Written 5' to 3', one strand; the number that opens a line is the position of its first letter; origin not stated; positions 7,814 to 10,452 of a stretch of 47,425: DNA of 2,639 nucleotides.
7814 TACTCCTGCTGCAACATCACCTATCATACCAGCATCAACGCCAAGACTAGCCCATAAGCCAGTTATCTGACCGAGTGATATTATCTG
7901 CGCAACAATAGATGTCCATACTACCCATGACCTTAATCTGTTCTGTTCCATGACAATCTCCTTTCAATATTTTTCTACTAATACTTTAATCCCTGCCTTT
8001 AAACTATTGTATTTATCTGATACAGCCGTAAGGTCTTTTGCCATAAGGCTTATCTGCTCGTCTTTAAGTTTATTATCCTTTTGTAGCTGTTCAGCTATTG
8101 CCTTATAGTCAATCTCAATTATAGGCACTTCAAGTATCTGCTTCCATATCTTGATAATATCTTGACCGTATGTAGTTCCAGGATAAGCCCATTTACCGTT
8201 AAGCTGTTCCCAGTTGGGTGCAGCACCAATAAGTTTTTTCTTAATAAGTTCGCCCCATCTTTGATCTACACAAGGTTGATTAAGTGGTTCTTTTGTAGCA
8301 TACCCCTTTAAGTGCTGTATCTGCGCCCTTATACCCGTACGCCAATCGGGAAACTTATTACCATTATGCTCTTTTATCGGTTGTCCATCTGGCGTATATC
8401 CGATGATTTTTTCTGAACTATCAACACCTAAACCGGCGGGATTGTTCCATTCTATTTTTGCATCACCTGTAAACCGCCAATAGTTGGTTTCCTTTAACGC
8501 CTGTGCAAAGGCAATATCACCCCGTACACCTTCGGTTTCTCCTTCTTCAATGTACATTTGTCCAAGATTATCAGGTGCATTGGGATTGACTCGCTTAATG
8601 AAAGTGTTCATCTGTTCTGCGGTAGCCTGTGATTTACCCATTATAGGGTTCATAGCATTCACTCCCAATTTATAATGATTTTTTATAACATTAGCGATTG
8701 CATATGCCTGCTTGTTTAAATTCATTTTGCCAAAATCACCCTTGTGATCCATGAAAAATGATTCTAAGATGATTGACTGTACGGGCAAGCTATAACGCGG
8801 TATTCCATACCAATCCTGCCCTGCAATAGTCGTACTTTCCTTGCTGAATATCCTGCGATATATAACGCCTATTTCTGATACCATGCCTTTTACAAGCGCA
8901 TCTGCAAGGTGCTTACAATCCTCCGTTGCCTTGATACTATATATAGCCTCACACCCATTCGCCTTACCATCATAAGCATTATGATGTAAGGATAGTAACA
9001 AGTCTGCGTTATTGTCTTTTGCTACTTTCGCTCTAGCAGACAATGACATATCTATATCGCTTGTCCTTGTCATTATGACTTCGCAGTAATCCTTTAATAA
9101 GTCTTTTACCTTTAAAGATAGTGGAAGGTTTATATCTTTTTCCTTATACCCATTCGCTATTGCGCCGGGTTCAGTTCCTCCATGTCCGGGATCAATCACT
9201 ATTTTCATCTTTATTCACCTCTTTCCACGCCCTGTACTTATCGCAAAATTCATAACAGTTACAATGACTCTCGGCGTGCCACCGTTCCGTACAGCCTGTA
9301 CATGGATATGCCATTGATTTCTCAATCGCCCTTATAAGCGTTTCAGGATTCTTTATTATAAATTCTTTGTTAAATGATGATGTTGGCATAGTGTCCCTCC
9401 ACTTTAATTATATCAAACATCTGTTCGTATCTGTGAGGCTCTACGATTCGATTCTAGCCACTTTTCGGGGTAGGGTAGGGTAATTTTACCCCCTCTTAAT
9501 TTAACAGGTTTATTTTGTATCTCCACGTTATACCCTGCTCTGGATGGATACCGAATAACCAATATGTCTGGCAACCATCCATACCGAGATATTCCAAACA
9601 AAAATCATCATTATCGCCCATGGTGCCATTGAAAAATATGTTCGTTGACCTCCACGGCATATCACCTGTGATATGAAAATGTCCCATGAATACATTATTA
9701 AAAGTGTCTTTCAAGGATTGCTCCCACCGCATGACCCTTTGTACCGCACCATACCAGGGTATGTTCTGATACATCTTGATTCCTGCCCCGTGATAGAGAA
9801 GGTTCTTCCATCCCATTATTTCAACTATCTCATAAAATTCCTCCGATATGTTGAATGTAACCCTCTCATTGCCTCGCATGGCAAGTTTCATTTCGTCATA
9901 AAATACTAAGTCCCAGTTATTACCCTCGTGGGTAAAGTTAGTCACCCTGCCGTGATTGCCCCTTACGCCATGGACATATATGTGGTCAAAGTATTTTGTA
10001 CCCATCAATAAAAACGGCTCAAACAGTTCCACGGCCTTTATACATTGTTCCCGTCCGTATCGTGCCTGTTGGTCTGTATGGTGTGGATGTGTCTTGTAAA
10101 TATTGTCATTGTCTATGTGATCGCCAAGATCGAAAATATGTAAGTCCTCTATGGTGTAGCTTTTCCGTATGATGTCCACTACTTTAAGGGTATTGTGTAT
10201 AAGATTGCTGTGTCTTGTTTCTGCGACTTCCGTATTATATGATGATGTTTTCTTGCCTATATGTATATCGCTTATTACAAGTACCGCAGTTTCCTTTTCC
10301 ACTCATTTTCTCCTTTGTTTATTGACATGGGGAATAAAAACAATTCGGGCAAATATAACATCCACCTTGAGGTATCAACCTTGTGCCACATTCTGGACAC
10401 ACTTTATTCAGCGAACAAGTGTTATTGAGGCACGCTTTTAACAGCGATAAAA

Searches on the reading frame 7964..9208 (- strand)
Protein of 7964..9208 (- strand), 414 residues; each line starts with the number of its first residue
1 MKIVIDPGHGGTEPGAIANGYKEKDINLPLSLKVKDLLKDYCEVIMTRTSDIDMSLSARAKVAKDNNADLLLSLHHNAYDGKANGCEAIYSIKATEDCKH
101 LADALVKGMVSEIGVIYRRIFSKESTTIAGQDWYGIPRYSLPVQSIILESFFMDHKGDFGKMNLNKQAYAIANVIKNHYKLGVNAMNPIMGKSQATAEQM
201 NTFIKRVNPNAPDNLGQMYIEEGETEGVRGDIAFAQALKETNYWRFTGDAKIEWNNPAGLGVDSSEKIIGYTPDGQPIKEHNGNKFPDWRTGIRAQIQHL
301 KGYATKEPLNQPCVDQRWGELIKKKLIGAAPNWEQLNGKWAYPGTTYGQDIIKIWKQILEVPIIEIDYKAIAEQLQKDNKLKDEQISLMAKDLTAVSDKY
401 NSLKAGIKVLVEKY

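Call 12: search_protein_families(library=phrogs, max_evalue=0.001, proteins=[window:7964-9208:-])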
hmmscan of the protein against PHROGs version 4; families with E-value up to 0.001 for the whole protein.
window:7964-9208:- (414 aa): 6 families
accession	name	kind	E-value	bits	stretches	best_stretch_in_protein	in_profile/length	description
phrog_435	-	lysis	8.4e-50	171.3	1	1-394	113-482/556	endolysin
phrog_8124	-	lysis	5.5e-22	79.4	1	189-382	3-200/205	endolysin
phrog_2742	-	lysis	3.9e-19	70.2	1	2-186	3-188/318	endolysin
phrog_15001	-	lysis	8.8e-08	32.6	1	211-351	251-362/367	endolysin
phrog_489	-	lysis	6.5e-06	26.2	1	1-110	165-292/459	endolysin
phrog_17214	-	lysis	0.00071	20.3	1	2-59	3-71/322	endolysin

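Call 53: search_protein_families(library=pfam, max_evalue=0.01, proteins=[window:7964-9208:-])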
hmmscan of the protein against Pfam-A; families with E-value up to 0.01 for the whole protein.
window:7964-9208:- (414 aa): 2 families
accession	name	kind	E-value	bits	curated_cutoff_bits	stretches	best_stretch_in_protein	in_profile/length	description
PF01520.23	Amidase_3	-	2.4e-37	129.1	27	1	3-176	1-169/174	N-acetylmuramoyl-L-alanine amidase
PF01832.25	Glucosaminidase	-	3.7e-10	41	30.2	1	217-358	2-121/123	Mannosyl-glycoprotein endo-beta-N-acetylglucosaminidase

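Call 73: search_dna_similar(query=window:7964-9208:-, collection=phages, mode=protein, max_rows=15)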
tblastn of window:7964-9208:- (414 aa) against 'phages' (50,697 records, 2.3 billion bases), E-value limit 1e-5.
Records with a match: 161; places in all: 163; records where one place covers at least 80% of the query: 0.
Best place of each record, by identity: <60% 161.
By first word of the organism name: Bacillus 65; Vibrio 21; Bacteriophage 13; Paenibacillus 13; Listeria 10; Geobacillus 9; Salmonella 6; Clostridium 3; Thermus 3; Faecalibacterium 2; and 13 more.
By host as written in the record: - 30; Paenibacillus larvae 11; Bacillus pumilus BL8 11; Listeria monocytogenes 9; Bacillus subtilis 8; Bacillus pumilus 7; Bacillus pumilus BL-8 6; Geobacillus thermodenitrificans 5; and 48 more.
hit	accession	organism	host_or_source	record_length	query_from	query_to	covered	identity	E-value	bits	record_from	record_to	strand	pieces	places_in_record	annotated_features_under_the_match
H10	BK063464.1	Mushuvirus mushu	Oscillospiraceae sp. ER4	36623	189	362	42%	43.6%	4e-27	119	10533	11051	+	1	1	endolysin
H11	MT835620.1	Bacteriophage sp.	human fecal samples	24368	189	362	42%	42.6%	1e-27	121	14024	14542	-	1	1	record has no annotation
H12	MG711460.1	Faecalibacterium phage FP_Mushu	Faecalibacterium prausnitzii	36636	189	362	42%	42.0%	5e-27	119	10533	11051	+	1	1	endolysin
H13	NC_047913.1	Faecalibacterium phage FP_Mushu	Faecalibacterium prausnitzii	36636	189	362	42%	42.0%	5e-27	119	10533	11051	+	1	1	endolysin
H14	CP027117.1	Bacillus phage EZ-2018a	Bacillus pumilus strain 145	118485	2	211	51%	32.3%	2e-14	82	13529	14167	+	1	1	record has no annotation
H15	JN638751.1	Bacillus phage G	Bacillus megaterium str. ATCC 43725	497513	187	362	43%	38.5%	1e-24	112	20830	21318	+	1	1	23: gp23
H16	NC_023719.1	Bacillus phage G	Bacillus megaterium str. ATCC 43725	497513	187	362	43%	38.5%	1e-24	112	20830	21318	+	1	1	23: endolysin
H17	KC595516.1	Brevibacillus phage Emery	Brevibacillus laterosporus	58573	3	176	42%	38.3%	2e-19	97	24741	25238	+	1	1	N-acetylmuramoyl-L-alanine amidase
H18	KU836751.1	Bacillus phage Leo2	Bacillus pumilus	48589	2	225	54%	28.5%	1e-9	66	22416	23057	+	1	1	N-acetylmuramoyl-L-alanine amidase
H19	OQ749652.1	Phage Phass-1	human gut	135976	215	358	35%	44.1%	2e-25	115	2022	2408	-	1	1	N-acetylmuramoyl-L-alanine amidase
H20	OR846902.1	Listeria phage LM 4-11-1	Listeria monocytogenes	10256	2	191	46%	32.8%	3e-9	65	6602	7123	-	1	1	record has no annotation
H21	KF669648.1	Bacillus phage Blastoid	Bacillus pumilus BL-8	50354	2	225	54%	27.7%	2e-11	72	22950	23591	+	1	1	endolysin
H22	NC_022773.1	Bacillus phage Blastoid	Bacillus pumilus BL-8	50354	2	225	54%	27.7%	2e-11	72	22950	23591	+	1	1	endolysin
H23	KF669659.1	Bacillus phage Riggi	Bacillus pumilus BL-8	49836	2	225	54%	27.2%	1e-9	67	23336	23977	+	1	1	endolysin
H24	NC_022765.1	Bacillus phage Riggi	Bacillus pumilus BL-8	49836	2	225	54%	27.2%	1e-9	67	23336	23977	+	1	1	endolysin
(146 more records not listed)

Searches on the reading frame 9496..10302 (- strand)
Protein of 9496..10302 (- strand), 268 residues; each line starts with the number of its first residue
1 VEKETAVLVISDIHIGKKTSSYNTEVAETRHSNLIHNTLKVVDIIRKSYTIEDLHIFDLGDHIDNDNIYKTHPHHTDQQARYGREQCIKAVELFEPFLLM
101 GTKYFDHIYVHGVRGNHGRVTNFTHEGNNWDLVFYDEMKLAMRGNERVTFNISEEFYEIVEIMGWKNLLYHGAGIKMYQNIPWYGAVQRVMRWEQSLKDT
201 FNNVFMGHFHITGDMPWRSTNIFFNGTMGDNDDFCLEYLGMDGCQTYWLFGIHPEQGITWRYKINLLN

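Call 12: search_protein_families(library=phrogs, max_evalue=0.001, proteins=[window:9496-10302:-])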
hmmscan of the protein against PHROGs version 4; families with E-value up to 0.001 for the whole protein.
window:9496-10302:- (268 aa): 1 family
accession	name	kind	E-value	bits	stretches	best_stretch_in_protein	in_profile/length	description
phrog_284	-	DNA, RNA and nucleotide metabolism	6.7e-32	111.9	1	3-243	129-371/398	exonuclease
